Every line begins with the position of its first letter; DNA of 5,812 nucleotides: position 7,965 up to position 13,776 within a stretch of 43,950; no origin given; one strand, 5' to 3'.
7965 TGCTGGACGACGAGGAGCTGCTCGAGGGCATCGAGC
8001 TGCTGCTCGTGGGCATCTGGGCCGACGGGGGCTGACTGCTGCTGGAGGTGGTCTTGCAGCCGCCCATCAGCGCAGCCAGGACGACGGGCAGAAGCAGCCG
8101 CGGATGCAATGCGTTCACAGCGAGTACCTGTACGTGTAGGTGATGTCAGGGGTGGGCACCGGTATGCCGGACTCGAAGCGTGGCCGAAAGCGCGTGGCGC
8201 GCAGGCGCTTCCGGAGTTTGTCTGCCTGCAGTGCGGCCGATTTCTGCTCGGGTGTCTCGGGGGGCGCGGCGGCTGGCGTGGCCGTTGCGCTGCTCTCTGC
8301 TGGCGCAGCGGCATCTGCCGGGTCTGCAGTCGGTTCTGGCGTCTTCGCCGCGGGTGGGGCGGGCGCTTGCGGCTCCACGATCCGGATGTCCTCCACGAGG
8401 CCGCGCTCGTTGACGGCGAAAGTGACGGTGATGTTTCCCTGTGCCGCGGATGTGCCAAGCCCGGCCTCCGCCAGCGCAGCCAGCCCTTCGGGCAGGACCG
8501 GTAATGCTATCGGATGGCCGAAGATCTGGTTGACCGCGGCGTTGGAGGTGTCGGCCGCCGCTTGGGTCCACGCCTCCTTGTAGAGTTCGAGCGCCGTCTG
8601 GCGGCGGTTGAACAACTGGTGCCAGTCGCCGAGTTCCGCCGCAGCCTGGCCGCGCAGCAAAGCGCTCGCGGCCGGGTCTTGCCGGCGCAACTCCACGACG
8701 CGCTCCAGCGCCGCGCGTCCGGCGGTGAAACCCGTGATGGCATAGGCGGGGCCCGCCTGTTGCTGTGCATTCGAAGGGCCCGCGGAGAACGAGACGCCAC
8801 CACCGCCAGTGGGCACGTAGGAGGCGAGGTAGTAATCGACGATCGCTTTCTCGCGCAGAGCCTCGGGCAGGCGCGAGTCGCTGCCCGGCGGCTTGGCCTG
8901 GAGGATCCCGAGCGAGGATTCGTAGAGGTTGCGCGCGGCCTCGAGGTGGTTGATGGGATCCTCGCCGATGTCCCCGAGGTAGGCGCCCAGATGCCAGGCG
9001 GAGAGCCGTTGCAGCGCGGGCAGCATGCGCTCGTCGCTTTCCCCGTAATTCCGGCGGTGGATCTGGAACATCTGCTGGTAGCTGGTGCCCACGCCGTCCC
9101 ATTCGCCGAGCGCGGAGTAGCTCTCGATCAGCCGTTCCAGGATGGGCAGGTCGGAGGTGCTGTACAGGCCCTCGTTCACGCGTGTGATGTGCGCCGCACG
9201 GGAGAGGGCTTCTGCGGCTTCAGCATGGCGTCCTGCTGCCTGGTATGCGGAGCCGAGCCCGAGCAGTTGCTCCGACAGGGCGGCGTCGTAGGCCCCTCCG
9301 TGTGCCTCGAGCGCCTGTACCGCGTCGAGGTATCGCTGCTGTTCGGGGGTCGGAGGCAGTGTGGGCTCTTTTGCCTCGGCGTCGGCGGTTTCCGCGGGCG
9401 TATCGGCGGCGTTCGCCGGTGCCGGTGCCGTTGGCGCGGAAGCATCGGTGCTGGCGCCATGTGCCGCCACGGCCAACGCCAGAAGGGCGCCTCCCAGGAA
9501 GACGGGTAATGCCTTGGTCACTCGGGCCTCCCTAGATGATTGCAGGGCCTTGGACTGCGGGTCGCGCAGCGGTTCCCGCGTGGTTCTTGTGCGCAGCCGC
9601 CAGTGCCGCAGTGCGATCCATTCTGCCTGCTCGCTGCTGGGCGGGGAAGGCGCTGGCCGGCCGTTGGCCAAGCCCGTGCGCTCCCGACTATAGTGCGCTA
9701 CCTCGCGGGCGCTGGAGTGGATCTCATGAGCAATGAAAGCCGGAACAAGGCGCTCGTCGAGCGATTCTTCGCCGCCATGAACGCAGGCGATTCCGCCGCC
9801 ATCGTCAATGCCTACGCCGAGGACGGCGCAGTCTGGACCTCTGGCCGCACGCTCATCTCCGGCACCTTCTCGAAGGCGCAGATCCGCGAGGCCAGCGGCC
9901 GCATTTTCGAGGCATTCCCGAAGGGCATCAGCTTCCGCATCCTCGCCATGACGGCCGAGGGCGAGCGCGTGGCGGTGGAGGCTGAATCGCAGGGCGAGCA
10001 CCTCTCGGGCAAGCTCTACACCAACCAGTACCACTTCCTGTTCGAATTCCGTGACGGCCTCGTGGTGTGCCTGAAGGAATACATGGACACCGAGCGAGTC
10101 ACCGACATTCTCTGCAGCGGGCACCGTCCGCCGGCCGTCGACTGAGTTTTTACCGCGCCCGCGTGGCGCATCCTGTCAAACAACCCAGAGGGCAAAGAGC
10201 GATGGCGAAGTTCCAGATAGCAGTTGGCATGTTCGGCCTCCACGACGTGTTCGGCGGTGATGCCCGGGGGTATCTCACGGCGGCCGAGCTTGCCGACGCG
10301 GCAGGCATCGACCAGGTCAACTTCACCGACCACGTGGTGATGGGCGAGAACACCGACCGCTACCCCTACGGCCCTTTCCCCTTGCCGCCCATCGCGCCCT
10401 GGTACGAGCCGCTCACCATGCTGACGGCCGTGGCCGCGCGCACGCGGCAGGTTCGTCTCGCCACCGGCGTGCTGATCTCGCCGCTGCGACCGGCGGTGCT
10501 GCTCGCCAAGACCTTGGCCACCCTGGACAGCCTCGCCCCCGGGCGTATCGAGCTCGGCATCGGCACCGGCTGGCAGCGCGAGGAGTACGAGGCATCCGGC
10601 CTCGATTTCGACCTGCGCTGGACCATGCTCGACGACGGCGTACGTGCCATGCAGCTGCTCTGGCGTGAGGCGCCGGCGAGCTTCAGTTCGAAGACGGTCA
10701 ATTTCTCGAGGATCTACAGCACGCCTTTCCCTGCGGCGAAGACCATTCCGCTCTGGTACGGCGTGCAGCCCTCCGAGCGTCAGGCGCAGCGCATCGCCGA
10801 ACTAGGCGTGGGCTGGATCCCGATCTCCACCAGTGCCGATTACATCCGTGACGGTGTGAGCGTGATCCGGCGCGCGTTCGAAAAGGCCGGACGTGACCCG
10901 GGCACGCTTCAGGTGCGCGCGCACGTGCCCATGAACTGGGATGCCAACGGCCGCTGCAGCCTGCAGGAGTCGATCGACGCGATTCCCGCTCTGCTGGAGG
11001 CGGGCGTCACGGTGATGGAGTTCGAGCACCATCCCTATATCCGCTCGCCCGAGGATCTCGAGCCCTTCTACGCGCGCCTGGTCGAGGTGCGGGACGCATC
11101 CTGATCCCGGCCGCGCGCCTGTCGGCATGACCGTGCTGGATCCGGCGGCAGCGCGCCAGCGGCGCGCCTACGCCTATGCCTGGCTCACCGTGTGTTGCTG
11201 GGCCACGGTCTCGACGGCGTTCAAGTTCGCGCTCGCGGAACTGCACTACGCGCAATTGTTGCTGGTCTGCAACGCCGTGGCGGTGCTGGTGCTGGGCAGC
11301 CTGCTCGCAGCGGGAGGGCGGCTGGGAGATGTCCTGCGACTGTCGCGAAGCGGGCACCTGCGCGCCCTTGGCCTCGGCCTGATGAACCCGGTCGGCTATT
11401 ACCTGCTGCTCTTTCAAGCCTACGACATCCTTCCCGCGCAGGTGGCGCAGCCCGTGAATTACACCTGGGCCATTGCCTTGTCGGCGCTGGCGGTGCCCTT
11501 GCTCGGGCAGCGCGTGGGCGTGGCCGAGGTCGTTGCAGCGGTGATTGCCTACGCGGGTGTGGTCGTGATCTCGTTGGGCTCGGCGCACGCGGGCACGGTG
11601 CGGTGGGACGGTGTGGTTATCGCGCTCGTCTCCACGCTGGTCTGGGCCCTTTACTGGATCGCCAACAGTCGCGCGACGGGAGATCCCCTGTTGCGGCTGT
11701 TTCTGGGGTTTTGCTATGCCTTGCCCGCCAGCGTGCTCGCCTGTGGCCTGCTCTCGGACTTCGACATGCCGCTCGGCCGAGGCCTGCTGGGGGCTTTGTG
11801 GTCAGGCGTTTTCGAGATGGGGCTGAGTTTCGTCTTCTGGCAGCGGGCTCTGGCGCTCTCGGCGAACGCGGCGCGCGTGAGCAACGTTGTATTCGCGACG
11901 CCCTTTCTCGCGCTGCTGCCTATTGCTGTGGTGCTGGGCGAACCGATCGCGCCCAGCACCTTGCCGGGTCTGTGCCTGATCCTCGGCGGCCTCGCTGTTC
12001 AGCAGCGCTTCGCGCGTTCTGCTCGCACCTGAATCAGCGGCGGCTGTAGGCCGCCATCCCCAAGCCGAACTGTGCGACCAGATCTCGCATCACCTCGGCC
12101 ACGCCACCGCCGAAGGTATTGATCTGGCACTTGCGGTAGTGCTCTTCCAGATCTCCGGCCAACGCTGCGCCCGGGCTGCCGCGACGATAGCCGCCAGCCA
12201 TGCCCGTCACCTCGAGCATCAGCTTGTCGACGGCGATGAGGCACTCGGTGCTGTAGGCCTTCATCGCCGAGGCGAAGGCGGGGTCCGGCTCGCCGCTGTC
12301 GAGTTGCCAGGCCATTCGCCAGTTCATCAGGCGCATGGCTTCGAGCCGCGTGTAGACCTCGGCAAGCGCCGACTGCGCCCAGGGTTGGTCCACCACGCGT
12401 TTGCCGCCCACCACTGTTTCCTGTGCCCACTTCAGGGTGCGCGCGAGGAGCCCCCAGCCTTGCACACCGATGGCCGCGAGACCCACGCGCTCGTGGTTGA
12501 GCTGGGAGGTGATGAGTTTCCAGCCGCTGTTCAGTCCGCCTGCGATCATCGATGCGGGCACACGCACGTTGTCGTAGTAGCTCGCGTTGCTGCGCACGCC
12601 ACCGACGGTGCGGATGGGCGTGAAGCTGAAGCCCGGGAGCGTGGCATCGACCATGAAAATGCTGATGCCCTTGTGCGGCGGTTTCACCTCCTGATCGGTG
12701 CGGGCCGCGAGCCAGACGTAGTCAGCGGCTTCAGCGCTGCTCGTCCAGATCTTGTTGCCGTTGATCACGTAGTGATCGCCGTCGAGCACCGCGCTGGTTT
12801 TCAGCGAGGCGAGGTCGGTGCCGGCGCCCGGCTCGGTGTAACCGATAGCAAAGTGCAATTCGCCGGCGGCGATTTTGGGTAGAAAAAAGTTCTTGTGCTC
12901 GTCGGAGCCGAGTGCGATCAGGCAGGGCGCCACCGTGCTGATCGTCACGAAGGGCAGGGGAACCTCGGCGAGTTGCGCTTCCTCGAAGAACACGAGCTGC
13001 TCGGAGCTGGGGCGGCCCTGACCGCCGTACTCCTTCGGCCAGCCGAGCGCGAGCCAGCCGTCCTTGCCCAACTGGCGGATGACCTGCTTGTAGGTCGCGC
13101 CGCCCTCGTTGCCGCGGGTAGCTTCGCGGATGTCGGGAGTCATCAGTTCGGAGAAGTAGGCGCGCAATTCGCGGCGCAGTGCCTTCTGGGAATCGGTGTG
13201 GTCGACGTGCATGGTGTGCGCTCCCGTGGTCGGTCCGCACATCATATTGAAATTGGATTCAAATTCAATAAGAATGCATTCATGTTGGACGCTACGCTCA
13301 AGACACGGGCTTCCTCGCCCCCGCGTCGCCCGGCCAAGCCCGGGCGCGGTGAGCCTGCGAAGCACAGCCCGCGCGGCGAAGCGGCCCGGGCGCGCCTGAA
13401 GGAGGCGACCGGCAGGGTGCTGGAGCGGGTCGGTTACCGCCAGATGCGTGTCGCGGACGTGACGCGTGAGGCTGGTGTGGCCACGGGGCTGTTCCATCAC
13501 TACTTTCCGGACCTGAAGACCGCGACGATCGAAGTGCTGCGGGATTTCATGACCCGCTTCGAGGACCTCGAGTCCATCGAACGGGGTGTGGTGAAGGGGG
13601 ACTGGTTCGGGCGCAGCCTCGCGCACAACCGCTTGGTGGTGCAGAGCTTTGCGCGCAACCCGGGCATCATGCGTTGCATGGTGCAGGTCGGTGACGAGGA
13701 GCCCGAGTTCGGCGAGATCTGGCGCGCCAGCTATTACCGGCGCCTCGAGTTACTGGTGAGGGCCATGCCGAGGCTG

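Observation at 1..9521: Eight-gene translationally coupled envelope operon built around a MotA/ExbB channel: candidate undescribed PMF-driven trans-envelope system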

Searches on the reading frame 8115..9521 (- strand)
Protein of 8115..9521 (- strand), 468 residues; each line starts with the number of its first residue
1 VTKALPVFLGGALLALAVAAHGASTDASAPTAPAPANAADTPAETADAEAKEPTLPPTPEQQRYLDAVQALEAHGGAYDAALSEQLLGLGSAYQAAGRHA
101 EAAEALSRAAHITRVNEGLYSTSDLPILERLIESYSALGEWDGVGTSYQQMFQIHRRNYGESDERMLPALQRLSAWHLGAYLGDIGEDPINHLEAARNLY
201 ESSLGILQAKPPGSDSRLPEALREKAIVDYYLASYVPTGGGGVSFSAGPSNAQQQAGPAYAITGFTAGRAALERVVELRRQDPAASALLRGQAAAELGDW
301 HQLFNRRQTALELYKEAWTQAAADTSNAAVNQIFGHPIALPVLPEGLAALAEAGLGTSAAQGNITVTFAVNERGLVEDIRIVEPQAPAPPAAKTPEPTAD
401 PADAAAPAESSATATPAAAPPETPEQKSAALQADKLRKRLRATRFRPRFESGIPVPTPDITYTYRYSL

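Call 5: search_protein_families(library=pfam, proteins=[window:8115-9521:-], max_evalue=0.1)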
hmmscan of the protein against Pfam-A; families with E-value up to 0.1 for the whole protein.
window:8115-9521:- (468 aa): 3 families
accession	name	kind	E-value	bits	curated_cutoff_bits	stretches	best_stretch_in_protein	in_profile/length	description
PF13424.12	TPR_12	-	6.4e-06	26.7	30.1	1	267-317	21-71/77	Tetratricopeptide repeat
PF13176.12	TPR_7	-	0.017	15.7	27.9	0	86-109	2-25/36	Tetratricopeptide repeat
PF07719.23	TPR_2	-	0.079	13.6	27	1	86-110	4-28/34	Tetratricopeptide repeat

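Call 6: search_protein_families(library=ncbifam, proteins=[window:8115-9521:-], max_evalue=0.1)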
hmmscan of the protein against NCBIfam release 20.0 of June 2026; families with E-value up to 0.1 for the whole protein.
window:8115-9521:- (468 aa): 1 family
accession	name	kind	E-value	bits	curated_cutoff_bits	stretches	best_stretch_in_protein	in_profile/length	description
TIGR01352.1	tonB_Cterm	subfamily_domain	0.0068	16.7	27.1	0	360-384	12-36/76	TonB family protein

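Call 15: search_protein_families(library=padloc, proteins=[window:8115-9521:-], max_evalue=0.01)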
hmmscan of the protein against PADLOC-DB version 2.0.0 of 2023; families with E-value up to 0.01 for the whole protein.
window:8115-9521:- (468 aa): 0 families

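Call 39: search_protein_families(library=pfam, alignment_id=A3, max_evalue=0.01)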
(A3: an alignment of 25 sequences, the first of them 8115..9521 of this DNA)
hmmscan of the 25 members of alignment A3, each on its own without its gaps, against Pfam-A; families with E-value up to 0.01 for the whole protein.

A. member 1, window:8115-9521:- (468 aa): 1 family
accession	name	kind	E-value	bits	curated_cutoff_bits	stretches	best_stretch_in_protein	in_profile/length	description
PF13424.12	TPR_12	-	6.4e-06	26.7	30.1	0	267-317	21-71/77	Tetratricopeptide repeat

B. families by the number of members that match (of 25 scanned): 16 families
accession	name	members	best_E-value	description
PF13424.12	TPR_12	24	3.6e-18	Tetratricopeptide repeat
PF03544.19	TonB_C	17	4.4e-09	Gram-negative bacterial TonB protein C-terminal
PF07719.23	TPR_2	15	1.2e-08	Tetratricopeptide repeat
PF00515.34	TPR_1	12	2.6e-07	Tetratricopeptide repeat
PF13374.12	TPR_10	10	1.1e-06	Tetratricopeptide repeat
PF13176.12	TPR_7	10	2.5e-05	Tetratricopeptide repeat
PF24885.1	TPR_NPHP3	8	1.6e-05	Nephrocystin-3 TPR domain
PF13428.12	TPR_14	6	4.5e-05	Tetratricopeptide repeat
PF13174.12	TPR_6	6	0.0015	Tetratricopeptide repeat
PF13181.12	TPR_8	3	1.4e-05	Tetratricopeptide repeat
PF13432.12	TPR_16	2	0.0086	Tetratricopeptide repeat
PF07720.18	TPR_3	1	0.0015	Tetratricopeptide repeat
PF10602.15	RPN7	1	0.0015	26S proteasome subunit RPN7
PF13103.11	TonB_2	1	0.0021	TonB C terminal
PF13414.12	TPR_11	1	0.006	TPR repeat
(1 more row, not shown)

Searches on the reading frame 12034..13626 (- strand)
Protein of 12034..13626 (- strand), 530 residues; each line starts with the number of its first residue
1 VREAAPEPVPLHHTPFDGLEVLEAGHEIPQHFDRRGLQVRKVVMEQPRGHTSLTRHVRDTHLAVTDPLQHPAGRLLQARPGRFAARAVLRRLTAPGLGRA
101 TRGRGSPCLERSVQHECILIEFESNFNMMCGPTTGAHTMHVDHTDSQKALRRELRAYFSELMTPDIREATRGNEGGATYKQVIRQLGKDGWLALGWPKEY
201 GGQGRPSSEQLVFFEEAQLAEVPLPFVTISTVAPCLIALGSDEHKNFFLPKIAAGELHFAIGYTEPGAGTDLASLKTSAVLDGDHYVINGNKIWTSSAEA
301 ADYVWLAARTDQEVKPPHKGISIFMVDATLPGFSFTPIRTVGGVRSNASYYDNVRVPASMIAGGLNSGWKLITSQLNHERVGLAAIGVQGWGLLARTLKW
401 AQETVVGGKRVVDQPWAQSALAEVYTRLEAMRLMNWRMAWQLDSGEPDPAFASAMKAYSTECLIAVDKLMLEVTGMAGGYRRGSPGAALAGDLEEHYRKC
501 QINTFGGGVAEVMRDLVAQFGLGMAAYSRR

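Call 72: search_protein_families(library=pfam, proteins=[window:12034-13626:-], max_evalue=0.000001)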
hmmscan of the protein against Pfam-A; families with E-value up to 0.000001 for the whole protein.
window:12034-13626:- (530 aa): 3 families
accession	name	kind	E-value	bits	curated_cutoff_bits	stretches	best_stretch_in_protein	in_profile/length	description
PF00441.29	Acyl-CoA_dh_1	-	9.6e-31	107.4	22.4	1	366-519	1-147/150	Acyl-CoA dehydrogenase, C-terminal domain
PF02770.24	Acyl-CoA_dh_M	-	9.1e-22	77.5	33.3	1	260-349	1-89/97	Acyl-CoA dehydrogenase, middle domain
PF02771.21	Acyl-CoA_dh_N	-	1.4e-18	67.8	22.9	1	144-256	1-113/113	Acyl-CoA dehydrogenase, N-terminal domain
